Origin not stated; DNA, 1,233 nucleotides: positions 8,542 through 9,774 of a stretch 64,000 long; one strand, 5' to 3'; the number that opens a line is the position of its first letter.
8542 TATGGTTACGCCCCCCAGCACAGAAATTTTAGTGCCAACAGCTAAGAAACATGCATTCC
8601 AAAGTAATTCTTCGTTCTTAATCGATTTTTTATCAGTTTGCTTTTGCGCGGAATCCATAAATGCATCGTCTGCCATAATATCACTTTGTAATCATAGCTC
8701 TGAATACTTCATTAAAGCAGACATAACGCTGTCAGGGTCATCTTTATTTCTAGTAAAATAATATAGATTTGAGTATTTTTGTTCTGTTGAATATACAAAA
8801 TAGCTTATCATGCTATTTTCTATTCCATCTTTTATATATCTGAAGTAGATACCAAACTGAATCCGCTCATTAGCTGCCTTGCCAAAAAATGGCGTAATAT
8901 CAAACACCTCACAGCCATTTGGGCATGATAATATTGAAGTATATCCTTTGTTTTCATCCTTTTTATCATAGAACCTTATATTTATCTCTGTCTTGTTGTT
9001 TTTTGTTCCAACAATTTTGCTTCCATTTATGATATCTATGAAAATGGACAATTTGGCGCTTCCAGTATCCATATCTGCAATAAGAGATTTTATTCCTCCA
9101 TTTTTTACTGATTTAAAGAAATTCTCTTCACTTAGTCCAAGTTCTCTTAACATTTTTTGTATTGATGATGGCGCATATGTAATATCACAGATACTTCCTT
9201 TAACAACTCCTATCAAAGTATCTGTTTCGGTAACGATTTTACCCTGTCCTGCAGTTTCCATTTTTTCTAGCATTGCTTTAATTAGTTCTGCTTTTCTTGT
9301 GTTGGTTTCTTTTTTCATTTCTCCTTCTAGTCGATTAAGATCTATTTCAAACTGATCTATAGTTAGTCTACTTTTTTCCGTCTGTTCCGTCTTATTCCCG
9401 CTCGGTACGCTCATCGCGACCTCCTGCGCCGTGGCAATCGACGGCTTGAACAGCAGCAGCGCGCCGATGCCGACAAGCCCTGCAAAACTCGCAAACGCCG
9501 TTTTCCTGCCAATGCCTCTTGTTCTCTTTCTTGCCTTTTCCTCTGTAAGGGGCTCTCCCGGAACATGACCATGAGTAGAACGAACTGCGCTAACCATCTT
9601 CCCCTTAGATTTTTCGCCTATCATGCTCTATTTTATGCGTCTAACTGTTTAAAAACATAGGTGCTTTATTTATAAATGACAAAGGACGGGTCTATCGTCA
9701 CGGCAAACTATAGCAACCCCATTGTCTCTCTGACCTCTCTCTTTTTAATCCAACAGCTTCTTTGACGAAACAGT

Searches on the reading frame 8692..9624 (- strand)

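Call 15: search_protein_families(library=pfam, proteins=[window:8692-9624:-], max_evalue=0.001)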
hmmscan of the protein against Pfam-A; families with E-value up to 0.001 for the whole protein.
window:8692-9624:- (310 aa): 0 families

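Call 72: search_protein_families(library=padloc, proteins=[window:8692-9624:-], max_evalue=0.01)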
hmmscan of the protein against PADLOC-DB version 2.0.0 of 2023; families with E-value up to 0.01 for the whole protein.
window:8692-9624:- (310 aa): 1 family
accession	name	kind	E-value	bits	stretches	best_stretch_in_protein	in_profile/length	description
PDLC00790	Cyclase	-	0.00045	17.6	1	78-151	19-89/310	oligonucleotide-cyclase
